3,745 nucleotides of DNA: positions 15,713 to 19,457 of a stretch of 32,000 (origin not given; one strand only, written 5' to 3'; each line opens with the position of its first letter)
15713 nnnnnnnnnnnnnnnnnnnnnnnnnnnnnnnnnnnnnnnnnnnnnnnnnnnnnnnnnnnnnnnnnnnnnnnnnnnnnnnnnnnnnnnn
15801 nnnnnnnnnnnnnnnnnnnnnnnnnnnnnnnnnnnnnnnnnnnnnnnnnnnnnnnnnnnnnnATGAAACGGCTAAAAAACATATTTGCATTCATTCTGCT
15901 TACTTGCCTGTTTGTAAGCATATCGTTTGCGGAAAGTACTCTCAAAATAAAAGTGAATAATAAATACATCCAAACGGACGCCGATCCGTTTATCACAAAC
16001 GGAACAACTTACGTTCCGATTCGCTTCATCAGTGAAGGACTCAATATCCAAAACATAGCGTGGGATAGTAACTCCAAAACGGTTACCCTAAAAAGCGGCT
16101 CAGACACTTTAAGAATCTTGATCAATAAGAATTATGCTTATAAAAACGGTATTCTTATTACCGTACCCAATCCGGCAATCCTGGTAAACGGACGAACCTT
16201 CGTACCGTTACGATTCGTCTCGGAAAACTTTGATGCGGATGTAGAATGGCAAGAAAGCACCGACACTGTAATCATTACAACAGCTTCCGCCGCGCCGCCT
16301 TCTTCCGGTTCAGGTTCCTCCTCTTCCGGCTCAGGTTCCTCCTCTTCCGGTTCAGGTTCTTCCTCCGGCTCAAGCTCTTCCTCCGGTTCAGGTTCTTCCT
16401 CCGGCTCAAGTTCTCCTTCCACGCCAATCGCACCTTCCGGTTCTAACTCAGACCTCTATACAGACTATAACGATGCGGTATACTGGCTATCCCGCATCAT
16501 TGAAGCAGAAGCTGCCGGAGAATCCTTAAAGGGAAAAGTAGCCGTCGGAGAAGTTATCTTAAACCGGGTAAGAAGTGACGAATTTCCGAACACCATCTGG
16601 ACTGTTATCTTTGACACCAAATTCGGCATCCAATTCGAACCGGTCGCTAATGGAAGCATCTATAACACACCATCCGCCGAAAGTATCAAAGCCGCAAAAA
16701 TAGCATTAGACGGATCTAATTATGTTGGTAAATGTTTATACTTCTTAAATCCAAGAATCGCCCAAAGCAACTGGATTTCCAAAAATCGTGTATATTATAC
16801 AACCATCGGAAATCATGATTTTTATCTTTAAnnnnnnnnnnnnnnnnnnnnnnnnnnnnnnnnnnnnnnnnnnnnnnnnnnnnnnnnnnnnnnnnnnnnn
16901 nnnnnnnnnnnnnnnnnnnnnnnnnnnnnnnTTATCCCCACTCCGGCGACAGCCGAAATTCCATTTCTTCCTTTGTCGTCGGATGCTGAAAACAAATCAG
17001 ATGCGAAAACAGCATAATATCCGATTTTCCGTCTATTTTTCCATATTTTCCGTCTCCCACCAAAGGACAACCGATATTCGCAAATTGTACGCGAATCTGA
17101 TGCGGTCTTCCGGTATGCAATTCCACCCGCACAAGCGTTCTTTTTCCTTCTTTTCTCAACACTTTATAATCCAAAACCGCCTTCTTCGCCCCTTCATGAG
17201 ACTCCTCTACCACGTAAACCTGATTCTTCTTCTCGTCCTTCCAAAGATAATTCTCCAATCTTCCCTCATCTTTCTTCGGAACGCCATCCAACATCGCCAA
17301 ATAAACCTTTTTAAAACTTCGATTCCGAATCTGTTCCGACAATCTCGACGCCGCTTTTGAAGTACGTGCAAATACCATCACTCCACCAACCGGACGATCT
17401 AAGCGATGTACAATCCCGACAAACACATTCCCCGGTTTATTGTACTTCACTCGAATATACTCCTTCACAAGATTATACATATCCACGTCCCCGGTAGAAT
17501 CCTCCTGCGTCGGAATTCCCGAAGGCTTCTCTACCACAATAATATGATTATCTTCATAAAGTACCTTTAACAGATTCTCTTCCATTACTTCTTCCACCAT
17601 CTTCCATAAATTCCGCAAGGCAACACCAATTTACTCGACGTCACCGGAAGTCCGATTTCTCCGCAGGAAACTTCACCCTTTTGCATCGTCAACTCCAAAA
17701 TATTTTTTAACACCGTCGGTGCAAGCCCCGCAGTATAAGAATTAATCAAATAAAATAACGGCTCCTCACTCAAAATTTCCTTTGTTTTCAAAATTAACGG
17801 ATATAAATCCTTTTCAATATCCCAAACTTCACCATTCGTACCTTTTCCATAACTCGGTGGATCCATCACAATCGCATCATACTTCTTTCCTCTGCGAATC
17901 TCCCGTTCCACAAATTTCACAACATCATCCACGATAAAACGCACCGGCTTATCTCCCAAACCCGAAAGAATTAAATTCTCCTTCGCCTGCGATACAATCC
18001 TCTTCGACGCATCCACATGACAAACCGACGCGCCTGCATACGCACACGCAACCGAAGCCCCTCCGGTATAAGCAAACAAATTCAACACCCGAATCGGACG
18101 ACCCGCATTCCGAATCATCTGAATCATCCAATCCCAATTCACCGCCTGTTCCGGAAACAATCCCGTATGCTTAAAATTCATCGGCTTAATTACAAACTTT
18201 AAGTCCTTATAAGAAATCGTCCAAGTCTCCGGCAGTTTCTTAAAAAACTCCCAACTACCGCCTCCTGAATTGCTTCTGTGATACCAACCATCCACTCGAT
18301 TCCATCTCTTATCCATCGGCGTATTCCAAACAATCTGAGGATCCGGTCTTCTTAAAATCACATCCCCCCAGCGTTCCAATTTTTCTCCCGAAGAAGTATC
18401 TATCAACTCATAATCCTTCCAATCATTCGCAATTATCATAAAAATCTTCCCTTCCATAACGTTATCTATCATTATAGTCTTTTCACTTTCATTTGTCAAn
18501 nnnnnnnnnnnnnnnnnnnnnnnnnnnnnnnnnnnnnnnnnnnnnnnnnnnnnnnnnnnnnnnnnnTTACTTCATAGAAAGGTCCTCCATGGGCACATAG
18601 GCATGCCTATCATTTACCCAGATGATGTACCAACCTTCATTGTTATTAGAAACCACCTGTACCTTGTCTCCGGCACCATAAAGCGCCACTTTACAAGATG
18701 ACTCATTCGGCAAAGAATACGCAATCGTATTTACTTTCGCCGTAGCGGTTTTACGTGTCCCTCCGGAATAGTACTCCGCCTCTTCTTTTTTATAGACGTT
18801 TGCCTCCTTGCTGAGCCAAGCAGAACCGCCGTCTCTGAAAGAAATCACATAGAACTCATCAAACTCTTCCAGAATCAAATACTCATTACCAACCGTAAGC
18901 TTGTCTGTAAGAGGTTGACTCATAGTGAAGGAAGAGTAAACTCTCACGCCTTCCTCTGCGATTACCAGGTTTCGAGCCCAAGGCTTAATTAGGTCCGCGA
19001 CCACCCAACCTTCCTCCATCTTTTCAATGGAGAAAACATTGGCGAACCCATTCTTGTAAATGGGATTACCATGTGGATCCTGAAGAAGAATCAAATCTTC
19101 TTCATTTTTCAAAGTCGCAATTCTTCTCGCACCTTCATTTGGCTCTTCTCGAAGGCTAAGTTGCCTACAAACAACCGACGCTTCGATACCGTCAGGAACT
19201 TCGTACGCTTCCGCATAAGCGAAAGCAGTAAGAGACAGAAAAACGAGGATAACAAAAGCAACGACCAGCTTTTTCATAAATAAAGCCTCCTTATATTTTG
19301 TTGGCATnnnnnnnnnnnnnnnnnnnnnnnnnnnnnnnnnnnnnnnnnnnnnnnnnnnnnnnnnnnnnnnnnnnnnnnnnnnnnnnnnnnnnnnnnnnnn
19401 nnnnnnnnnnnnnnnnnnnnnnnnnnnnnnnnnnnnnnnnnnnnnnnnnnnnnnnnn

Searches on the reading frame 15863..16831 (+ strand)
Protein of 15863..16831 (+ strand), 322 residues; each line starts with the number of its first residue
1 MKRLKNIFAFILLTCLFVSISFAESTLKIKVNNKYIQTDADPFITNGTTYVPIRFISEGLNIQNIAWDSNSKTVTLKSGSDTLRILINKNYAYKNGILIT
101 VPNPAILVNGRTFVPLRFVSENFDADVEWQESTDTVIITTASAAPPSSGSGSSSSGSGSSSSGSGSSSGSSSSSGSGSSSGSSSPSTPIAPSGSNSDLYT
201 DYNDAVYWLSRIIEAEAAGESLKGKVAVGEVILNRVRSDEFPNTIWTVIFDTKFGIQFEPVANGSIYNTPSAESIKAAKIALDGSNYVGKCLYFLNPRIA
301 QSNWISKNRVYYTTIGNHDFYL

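Call 75: search_protein_families(library=pfam, proteins=[window:15863-16831:+], max_evalue=0.01)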
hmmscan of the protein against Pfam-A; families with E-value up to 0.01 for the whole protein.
window:15863-16831:+ (322 aa): 3 families
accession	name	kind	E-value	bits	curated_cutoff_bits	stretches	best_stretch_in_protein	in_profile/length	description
PF07833.16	Cu_amine_oxidN1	-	6.8e-35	119.7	24.2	1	30-138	1-108/108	Copper amine oxidase N-terminal domain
PF07486.17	Hydrolase_2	-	3.1e-30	105.2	27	1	219-321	1-100/100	Cell Wall Hydrolase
PF22584.1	CFAP143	-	0.0099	16.1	27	0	141-194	105-156/437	Cilia- and flagella-associated protein 143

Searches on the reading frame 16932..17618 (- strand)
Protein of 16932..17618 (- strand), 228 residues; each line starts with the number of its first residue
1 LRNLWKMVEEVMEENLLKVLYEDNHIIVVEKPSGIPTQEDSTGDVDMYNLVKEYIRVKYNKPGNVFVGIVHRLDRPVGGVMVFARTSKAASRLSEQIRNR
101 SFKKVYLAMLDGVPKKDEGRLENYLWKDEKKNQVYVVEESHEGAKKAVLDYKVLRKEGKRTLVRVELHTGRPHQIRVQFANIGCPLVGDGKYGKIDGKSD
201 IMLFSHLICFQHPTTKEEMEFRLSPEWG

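Call 75: search_protein_families(library=pfam, proteins=[window:16932-17618:-], max_evalue=0.01)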
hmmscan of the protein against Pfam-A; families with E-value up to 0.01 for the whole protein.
window:16932-17618:- (228 aa): 1 family
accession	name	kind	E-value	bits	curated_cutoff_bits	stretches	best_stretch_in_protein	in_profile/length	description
PF00849.27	PseudoU_synth_2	-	7.9e-38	130.5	26.8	1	25-180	1-151/152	RNA pseudouridylate synthase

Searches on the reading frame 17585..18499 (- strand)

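Call 75: search_protein_families(library=pfam, proteins=[window:17585-18499:-], max_evalue=0.01)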
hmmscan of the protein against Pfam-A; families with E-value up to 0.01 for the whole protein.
window:17585-18499:- (304 aa): 4 families
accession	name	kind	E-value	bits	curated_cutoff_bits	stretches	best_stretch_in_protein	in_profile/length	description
PF10672.15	Methyltrans_SAM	-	2.1e-17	63.7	27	1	74-227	67-216/286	S-adenosylmethionine-dependent methyltransferase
PF03602.21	Cons_hypoth95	-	4.7e-08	33.3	24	1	127-221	34-127/182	Conserved hypothetical protein 95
PF09445.16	Methyltransf_15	-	1.6e-05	24.9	22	1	138-238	4-104/165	RNA cap guanine-N2 methyltransferase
PF01170.24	UPF0020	-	0.0014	18.8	22.3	1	159-239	79-151/197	RMKL-like, methyltransferase domain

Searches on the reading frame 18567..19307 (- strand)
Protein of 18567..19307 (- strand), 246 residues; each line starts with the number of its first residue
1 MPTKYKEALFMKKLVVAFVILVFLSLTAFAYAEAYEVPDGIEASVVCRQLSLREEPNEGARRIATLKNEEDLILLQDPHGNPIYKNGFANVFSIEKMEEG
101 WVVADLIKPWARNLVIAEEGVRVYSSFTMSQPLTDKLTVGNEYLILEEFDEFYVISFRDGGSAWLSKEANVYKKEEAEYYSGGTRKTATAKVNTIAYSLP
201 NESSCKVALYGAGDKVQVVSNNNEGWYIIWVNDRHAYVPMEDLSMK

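Call 75: search_protein_families(library=pfam, proteins=[window:18567-19307:-], max_evalue=0.01)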
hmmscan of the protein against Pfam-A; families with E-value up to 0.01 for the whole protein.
window:18567-19307:- (246 aa): 2 families
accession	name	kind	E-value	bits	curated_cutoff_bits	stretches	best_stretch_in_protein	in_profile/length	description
PF08239.17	SH3_3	-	1.8e-09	38.1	27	0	50-107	3-53/54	Bacterial SH3 domain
PF18341.7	PSA_CBD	-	0.001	19.4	27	1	190-238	5-55/60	PSA endolysin C-terminal cell wall binding domain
